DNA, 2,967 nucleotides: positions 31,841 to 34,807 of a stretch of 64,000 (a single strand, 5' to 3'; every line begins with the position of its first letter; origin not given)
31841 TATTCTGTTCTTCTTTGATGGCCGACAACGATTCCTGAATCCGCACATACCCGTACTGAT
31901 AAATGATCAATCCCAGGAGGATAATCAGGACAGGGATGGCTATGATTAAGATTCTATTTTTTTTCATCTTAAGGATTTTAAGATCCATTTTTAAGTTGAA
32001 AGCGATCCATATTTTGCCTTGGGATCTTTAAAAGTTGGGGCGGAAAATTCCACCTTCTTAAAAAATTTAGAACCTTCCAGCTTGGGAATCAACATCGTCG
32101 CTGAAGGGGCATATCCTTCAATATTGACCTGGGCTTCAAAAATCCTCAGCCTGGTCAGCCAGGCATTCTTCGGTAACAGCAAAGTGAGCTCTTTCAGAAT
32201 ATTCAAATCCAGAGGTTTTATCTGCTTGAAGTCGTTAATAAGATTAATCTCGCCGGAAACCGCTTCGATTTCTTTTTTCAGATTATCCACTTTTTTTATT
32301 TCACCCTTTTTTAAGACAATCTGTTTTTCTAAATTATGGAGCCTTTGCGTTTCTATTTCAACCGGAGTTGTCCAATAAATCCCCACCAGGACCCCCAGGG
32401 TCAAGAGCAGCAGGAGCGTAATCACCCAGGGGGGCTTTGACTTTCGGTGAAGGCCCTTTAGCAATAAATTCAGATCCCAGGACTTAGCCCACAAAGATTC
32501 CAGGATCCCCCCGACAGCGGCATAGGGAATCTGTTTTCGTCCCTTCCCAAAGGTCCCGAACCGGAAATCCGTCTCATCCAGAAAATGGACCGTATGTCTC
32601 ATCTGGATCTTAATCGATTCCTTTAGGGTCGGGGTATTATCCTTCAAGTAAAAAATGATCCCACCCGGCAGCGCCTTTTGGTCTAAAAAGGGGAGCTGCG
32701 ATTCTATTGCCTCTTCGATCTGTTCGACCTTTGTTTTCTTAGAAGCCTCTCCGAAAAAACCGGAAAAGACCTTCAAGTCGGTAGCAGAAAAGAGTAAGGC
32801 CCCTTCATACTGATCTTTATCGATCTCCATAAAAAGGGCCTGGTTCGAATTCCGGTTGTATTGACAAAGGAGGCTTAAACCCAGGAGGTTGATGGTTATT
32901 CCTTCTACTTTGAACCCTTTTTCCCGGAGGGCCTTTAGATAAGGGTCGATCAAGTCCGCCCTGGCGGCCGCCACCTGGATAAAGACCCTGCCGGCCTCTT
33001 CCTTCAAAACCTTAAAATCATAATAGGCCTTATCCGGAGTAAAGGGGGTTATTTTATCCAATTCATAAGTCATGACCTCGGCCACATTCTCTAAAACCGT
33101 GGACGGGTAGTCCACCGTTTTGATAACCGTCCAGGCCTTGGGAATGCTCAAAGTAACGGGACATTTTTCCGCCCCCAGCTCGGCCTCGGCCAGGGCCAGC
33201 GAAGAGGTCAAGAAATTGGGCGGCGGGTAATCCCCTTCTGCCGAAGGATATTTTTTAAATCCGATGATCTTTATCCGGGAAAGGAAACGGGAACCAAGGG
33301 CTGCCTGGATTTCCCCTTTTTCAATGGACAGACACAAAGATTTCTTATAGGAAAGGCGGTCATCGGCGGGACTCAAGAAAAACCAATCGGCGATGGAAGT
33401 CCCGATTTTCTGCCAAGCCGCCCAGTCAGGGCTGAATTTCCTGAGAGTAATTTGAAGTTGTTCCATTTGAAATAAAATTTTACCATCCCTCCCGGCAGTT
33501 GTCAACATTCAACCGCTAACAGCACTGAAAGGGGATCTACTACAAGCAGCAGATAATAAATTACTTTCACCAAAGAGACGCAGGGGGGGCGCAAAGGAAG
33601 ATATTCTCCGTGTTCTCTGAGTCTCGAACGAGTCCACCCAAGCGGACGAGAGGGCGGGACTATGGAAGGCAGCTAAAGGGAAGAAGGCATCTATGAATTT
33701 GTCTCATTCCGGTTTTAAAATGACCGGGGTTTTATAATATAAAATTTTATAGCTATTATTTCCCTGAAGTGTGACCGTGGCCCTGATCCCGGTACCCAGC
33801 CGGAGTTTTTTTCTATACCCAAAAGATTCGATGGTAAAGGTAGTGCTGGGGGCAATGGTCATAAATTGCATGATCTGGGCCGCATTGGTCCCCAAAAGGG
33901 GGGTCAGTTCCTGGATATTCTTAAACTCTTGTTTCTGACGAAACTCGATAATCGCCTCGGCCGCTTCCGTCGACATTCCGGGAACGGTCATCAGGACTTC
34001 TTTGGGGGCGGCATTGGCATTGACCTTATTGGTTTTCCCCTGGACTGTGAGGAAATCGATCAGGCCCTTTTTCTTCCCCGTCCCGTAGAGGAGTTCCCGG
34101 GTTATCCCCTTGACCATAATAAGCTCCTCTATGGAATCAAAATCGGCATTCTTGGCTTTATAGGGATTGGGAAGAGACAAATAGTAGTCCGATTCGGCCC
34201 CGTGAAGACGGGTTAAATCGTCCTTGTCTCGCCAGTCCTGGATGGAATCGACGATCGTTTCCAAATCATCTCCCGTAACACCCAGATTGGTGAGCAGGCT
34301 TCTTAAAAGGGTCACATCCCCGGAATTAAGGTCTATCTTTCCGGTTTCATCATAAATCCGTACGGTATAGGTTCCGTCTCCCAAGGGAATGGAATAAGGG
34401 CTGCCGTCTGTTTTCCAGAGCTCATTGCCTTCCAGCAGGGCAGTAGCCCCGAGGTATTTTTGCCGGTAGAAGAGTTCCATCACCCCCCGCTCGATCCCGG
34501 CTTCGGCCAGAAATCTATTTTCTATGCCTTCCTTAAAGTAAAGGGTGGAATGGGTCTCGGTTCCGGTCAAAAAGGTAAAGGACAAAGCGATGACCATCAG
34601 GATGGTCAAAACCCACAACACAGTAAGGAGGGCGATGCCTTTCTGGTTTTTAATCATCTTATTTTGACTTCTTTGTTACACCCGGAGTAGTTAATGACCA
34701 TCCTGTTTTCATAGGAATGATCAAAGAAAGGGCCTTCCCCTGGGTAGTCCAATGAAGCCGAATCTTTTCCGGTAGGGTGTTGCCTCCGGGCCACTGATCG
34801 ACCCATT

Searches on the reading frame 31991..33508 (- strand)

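Call 41: search_protein_families(library=pfam, proteins=[window:31991-33508:-], max_evalue=0.00001)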
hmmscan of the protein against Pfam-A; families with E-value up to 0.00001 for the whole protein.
window:31991-33508:- (505 aa): 2 families
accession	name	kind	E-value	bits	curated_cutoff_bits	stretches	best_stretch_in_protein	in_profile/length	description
PF05137.18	PilN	-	3.8e-10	40.1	22.8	1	437-495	2-63/78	Fimbrial assembly protein (PilN)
PF11104.14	PilM_2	-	8e-06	25.4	27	0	107-202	54-153/340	Type IV pilus assembly protein PilM;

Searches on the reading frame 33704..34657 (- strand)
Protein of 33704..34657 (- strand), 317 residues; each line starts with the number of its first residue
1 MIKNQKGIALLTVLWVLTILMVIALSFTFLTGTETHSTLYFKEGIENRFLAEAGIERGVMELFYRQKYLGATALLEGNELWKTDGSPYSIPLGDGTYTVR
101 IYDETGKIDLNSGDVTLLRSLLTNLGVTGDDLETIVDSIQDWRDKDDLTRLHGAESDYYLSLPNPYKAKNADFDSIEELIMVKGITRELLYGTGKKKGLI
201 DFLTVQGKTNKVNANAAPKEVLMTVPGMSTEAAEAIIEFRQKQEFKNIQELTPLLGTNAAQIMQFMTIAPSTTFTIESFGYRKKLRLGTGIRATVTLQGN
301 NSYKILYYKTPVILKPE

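Call 45: search_protein_families(library=pfam, proteins=[window:33704-34657:-], max_evalue=0.00001)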
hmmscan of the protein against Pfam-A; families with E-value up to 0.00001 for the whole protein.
window:33704-34657:- (317 aa): 3 families
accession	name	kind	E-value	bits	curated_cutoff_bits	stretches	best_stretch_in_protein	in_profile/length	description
PF21687.3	T2SSK_1st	-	3.4e-18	66.8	26.2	1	113-190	18-95/107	Type II secretion system (T2SS), protein K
PF12836.13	HHH_3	-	1.7e-13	50.9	27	1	208-261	2-56/65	Helix-hairpin-helix motif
PF03934.19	T2SSK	-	1.1e-07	32.6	24.2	1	212-259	1-49/63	Type II secretion system (T2SS), protein K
